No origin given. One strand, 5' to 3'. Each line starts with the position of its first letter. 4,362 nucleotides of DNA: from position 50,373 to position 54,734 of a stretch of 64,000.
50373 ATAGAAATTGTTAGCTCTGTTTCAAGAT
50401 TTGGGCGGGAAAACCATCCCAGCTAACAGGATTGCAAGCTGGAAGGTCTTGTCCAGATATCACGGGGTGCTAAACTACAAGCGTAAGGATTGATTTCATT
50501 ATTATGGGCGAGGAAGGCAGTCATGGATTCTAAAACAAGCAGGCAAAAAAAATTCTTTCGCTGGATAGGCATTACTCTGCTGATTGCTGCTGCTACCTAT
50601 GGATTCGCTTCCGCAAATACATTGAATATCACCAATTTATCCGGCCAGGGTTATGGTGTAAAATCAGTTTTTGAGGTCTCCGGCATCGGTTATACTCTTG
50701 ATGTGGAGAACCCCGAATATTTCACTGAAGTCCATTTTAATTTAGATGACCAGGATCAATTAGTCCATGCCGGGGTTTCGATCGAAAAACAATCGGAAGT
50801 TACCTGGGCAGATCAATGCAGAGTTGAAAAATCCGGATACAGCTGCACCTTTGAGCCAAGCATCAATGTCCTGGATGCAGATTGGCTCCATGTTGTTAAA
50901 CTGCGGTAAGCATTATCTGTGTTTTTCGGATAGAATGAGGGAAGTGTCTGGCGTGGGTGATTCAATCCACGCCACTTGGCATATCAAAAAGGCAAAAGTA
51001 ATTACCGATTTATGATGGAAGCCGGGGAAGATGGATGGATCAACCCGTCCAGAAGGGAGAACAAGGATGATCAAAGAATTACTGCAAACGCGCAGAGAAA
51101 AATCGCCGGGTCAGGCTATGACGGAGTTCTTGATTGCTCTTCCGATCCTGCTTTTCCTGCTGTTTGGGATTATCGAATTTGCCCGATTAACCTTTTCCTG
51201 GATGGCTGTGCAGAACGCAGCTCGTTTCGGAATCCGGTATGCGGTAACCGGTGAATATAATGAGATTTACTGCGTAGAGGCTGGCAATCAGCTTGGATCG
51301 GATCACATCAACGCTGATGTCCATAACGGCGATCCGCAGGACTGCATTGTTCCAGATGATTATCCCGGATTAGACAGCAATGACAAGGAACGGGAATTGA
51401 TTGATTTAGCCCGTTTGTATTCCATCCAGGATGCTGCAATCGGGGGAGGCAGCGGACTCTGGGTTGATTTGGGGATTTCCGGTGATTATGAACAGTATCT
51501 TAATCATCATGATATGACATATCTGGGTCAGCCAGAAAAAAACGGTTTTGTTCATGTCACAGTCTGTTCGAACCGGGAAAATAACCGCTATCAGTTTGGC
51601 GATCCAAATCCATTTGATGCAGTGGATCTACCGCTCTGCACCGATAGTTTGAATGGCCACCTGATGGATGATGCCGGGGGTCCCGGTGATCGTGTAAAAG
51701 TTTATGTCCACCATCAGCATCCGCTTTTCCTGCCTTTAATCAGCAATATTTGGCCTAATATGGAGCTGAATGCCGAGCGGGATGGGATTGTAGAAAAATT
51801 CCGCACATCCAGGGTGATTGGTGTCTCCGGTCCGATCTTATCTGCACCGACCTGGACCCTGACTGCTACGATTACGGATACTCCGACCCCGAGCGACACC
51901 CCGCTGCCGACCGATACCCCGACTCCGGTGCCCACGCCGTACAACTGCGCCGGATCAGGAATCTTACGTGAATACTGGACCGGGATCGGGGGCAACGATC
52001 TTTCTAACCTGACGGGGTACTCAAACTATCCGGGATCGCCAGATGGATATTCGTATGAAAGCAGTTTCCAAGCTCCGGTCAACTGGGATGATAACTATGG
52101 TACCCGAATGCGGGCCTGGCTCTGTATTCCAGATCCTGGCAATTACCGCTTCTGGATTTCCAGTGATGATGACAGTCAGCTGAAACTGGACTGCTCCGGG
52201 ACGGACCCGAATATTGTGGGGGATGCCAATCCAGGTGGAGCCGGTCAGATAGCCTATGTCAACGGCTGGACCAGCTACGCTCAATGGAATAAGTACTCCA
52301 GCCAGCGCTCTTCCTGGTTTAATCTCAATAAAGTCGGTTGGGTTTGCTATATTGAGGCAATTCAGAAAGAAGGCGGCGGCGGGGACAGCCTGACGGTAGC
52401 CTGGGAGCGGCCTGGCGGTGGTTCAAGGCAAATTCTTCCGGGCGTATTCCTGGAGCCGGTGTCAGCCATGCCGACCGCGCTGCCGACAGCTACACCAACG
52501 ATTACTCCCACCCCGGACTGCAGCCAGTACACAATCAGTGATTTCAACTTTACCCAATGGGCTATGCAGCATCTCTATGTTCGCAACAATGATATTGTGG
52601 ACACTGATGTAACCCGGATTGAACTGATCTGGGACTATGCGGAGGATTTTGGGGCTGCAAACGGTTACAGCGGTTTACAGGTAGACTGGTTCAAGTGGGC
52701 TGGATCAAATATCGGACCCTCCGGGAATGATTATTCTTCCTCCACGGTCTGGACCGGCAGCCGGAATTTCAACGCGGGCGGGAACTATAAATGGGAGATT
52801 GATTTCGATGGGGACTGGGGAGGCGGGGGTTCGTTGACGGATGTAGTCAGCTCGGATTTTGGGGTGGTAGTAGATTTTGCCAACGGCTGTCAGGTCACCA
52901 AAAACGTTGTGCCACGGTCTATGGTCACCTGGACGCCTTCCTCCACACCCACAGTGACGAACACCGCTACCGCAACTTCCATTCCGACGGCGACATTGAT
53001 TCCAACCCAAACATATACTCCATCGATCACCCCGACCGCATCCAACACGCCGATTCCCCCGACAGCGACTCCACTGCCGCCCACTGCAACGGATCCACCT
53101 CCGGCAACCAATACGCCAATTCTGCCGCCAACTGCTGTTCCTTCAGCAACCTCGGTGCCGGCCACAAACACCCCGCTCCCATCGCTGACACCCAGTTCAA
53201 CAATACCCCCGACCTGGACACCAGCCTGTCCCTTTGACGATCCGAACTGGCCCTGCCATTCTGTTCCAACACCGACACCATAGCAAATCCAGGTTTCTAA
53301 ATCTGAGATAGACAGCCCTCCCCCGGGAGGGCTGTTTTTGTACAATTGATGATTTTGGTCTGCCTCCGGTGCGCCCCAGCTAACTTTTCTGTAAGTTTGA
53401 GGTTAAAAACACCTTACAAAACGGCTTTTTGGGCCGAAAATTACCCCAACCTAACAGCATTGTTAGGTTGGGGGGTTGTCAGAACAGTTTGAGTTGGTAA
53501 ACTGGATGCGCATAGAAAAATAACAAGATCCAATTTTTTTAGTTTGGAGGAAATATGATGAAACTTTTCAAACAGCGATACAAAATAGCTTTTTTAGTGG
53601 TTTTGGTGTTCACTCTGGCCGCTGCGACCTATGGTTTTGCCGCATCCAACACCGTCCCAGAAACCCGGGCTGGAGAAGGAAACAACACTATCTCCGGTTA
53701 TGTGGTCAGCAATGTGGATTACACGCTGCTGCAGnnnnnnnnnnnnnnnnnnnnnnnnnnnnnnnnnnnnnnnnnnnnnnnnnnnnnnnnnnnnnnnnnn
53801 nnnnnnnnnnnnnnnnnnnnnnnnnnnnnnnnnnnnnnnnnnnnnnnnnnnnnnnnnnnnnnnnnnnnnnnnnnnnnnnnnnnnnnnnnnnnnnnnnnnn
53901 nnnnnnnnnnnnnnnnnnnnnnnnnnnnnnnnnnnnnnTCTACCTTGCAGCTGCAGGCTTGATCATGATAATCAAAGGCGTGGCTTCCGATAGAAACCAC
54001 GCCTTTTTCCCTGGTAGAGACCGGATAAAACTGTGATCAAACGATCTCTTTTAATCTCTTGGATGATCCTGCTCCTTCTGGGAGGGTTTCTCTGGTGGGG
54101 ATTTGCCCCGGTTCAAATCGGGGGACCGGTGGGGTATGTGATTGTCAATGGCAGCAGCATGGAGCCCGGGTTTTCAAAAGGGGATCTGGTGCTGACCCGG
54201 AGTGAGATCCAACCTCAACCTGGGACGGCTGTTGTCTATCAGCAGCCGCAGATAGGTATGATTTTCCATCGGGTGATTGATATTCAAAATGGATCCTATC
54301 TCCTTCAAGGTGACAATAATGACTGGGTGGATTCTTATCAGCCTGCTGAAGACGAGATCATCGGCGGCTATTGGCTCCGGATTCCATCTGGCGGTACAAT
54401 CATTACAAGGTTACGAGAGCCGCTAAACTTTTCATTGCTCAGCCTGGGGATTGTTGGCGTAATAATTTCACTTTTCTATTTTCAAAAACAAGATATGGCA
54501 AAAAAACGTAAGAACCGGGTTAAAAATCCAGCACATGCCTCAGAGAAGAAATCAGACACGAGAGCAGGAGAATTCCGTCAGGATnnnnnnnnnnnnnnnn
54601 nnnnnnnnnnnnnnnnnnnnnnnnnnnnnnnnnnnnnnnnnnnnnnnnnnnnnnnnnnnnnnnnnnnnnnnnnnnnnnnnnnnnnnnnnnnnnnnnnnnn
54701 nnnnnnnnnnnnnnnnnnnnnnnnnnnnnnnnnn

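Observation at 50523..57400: Four proteins share a distinctive signal-peptide C-region and are candidate substrates of the fused peptidase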

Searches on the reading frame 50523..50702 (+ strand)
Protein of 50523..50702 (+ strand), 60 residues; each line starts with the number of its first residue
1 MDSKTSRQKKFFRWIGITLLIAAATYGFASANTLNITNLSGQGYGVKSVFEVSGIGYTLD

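Call 29: search_protein_families(library=ncbifam, proteins=[window:50523-50702:+], max_evalue=10)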
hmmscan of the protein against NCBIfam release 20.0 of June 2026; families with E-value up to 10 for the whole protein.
seq(60 aa): 1 family
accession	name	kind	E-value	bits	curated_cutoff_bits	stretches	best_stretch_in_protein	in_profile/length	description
NF046080.1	PID_CTERM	domain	7.4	6.6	26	1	17-26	7-17/25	PID-CTERM protein-sorting domain-containing protein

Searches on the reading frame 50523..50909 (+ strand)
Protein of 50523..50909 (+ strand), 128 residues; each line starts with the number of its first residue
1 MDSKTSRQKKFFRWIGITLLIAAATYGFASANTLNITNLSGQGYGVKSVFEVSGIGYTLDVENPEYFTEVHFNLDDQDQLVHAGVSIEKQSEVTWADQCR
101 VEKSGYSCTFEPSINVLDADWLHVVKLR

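Call 6: search_protein_families(library=ncbifam, proteins=[window:50523-50909:+], max_evalue=1)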
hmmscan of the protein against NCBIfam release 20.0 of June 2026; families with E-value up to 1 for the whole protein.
window:50523-50909:+ (128 aa): 1 family
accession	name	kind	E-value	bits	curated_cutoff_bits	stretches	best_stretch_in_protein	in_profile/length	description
NF040656.1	GHMP_GYDIA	hypoth_equivalog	0.13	11.5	225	1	18-81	120-182/299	GYDIA family GHMP kinase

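Call 7: search_protein_families(library=pfam, proteins=[window:50523-50909:+], max_evalue=1)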
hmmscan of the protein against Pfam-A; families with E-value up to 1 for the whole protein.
window:50523-50909:+ (128 aa): 0 families

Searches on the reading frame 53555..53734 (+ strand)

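Call 29: search_protein_families(library=ncbifam, proteins=[window:53555-53734:+], max_evalue=10)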
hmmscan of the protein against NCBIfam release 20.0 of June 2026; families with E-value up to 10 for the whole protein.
seq(60 aa): 1 family
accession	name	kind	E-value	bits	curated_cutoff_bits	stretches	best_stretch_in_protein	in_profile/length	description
NF040942.2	hypo_ExtJ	equivalog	0.16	12.4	52.5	1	11-31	5-25/77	selenite/tellurite reduction operon protein ExtJ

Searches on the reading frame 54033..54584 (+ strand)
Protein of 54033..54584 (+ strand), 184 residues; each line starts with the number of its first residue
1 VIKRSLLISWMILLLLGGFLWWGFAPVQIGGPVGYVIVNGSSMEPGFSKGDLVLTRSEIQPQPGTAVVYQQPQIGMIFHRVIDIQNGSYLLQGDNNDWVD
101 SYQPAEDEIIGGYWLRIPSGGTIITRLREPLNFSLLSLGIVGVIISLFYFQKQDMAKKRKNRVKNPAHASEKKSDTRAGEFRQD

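Call 36: search_solved_structures(query=window:54033-54584:+, max_evalue=1, show_alignments=3)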
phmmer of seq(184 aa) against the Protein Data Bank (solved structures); distinct sequences matched with E-value up to 1: 6.
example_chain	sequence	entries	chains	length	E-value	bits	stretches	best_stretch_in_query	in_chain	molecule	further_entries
7p2q_A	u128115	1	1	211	4.1e-05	26.1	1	16-100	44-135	Signal peptidase complex catalytic subunit SEC11C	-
7p2p_A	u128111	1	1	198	4.7e-05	25.9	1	18-99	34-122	Signal peptidase complex catalytic subunit SEC11A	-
9rjb_A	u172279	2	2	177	9.9e-05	24.9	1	18-99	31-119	Signal peptidase complex catalytic subunit SEC11A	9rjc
9f5x_B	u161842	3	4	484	0.62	12.5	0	20-52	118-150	NADH dehydrogenase [ubiquinone] flavoprotein 1, mitochondrial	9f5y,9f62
4me8_A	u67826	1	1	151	0.62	12.5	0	37-106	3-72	Signal peptidase I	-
7arc_F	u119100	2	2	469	0.74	12.2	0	20-54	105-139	51 kDa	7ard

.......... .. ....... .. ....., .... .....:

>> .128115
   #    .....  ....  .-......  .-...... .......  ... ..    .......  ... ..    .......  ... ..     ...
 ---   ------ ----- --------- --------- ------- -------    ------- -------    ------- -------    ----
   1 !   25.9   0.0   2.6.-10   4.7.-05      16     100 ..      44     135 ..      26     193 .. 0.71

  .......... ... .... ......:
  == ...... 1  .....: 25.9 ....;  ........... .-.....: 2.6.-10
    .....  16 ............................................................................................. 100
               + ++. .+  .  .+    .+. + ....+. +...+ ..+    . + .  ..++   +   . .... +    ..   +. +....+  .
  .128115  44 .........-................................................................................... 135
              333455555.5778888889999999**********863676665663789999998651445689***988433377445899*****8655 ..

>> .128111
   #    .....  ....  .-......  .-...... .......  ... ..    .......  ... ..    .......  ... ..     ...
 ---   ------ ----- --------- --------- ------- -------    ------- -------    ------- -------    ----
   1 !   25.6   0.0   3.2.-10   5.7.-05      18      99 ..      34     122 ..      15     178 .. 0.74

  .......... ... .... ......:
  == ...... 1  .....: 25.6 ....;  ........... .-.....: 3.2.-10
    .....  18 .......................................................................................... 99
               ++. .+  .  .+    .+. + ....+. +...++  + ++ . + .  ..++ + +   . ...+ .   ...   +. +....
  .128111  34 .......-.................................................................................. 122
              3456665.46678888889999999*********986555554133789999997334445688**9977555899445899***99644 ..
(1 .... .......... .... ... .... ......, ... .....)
